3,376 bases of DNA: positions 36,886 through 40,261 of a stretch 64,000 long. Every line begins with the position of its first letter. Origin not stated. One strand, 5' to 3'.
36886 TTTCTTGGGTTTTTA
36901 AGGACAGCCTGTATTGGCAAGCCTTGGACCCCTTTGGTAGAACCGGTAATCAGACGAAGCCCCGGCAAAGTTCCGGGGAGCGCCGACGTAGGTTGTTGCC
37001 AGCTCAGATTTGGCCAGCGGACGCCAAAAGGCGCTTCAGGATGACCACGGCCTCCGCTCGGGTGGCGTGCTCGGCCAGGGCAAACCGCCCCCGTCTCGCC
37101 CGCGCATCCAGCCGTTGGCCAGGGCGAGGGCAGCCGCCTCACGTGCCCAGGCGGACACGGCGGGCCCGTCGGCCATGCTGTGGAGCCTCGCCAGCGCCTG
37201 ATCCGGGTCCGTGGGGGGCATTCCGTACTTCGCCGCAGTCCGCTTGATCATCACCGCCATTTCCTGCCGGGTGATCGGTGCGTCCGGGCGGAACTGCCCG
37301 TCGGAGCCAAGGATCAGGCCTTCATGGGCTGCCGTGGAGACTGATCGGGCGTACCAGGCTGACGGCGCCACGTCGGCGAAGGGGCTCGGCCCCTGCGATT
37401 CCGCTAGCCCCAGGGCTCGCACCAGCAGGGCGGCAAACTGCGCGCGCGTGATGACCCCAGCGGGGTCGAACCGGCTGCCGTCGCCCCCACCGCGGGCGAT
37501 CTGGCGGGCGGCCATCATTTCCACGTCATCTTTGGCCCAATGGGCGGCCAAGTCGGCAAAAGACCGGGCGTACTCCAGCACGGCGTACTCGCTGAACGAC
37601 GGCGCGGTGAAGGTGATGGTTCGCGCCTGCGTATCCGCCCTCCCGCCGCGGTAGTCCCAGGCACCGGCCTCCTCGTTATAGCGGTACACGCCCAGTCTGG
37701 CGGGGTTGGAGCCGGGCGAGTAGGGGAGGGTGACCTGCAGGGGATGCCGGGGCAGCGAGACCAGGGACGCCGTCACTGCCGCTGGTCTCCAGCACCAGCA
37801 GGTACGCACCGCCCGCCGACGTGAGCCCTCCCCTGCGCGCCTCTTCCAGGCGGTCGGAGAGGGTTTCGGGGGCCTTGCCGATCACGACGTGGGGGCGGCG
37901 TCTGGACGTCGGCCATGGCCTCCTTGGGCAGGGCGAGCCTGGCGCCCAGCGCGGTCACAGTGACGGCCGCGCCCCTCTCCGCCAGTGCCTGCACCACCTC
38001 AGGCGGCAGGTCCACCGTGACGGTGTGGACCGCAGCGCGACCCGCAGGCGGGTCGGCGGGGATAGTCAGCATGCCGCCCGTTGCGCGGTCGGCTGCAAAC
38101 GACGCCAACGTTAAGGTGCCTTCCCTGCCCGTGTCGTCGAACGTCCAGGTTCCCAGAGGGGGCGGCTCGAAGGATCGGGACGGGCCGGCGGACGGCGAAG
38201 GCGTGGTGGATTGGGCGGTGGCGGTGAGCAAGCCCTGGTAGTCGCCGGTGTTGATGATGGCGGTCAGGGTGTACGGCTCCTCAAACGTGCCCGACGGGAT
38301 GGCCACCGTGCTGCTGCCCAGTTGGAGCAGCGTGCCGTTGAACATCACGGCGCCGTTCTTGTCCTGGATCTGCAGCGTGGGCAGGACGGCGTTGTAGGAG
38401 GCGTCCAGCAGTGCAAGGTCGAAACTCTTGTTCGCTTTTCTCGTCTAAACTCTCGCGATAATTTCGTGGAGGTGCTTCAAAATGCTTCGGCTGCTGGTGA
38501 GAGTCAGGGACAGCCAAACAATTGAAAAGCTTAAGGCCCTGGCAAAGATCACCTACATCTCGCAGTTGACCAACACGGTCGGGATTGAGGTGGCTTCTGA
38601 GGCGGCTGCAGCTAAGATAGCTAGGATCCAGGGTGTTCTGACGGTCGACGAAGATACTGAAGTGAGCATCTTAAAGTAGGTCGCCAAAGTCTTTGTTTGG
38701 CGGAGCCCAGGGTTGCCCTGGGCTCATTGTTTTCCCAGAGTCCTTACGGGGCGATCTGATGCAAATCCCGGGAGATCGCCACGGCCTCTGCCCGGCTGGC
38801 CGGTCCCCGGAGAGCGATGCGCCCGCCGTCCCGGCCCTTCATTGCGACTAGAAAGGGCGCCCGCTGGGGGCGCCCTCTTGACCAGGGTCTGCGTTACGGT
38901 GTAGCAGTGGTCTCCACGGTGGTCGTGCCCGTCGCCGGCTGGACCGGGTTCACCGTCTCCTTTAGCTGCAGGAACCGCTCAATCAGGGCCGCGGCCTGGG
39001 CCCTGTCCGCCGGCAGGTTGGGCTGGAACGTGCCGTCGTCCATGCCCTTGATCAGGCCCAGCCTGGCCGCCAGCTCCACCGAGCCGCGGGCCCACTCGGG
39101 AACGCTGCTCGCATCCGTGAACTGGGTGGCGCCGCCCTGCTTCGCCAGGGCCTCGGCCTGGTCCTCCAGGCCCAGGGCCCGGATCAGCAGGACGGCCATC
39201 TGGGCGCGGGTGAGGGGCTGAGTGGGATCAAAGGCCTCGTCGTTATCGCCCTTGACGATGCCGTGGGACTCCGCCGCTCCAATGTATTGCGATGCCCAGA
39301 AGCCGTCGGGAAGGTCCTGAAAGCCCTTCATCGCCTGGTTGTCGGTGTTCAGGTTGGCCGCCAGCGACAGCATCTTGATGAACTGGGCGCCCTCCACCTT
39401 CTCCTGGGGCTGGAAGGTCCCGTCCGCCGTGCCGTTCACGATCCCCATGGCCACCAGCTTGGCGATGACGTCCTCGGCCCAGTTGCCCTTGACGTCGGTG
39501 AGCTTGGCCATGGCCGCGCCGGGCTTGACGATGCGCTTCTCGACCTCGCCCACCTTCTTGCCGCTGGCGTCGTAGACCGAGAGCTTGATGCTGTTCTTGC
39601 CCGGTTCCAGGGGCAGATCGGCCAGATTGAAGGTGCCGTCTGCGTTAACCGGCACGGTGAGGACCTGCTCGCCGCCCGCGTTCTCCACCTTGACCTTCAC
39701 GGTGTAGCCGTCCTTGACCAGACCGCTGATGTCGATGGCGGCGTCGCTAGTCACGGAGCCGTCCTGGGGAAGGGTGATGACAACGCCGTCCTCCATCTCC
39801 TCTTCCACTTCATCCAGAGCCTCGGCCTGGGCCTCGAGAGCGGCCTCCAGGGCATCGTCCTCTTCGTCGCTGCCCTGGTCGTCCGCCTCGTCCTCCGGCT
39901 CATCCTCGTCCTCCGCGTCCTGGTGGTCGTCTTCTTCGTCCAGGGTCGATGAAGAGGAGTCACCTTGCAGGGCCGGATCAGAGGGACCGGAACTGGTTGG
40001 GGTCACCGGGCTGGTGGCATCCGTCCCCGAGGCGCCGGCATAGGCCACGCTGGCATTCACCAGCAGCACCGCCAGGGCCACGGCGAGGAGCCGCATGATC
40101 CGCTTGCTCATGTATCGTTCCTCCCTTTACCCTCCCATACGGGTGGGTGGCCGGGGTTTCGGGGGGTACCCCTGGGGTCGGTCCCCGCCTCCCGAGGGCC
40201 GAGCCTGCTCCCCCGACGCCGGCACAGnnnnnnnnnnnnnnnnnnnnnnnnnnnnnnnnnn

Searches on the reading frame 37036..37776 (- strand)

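Call 21: search_protein_families(library=pfam, proteins=[window:37036-37776:-], max_evalue=0.01)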
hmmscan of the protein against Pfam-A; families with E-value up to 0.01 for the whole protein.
window:37036-37776:- (246 aa): 1 family
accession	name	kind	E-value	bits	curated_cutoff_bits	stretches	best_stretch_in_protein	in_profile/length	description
PF00395.25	SLH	-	8.2e-24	83.8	20.8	2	132-174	1-44/44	S-layer homology domain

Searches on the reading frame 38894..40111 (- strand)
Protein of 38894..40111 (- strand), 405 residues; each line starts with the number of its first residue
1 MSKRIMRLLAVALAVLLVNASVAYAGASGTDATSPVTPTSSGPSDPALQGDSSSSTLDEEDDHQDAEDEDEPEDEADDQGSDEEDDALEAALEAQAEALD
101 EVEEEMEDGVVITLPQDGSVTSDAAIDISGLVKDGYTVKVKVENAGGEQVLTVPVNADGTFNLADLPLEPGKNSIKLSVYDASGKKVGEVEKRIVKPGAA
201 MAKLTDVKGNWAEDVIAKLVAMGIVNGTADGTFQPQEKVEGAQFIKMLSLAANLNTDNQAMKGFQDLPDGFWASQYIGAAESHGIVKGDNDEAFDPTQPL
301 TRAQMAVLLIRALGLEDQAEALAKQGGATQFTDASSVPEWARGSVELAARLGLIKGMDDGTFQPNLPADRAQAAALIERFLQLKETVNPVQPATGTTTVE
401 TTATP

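Call 3: search_protein_families(library=pfam, proteins=[window:38894-40111:-], max_evalue=0.1)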
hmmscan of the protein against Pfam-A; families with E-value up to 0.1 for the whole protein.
window:38894-40111:- (405 aa): 6 families
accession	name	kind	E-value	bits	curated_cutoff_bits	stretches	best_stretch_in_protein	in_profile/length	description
PF00395.25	SLH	-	9.7e-39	131.5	20.8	3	331-374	2-44/44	S-layer homology domain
PF09136.16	Glucodextran_B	-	2.6e-09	37.3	27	1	111-189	4-75/83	Glucodextranase, domain B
PF05887.16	Trypan_PARP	-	0.00028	21.3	100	1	1-110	1-113/134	Procyclic acidic repetitive protein (PARP)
PF17936.7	Big_6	-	0.0023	18.6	27.6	1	127-186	16-73/83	Bacterial Ig domain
PF19077.6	Big_13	-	0.0027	18.6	27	1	119-186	22-90/102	Bacterial Ig-like domain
PF13620.12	CarboxypepD_reg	-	0.044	14.6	32.3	0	138-168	17-47/82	Carboxypeptidase regulatory-like domain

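Call 4: search_protein_families(library=ncbifam, proteins=[window:38894-40111:-], max_evalue=0.1)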
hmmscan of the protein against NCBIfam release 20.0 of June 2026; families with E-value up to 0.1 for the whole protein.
window:38894-40111:- (405 aa): 2 families
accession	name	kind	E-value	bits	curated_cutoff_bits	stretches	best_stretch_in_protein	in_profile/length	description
NF033190.2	inl_like_NEAT_1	exception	2.1e-16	59.4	1275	2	202-313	641-752/754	NEAT domain-containing leucine-rich repeat protein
NF058578.1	CPR_pilus_PamR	equivalog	0.0069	15.3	300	1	108-183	54-124/297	pilus system RbmA-like protein PamR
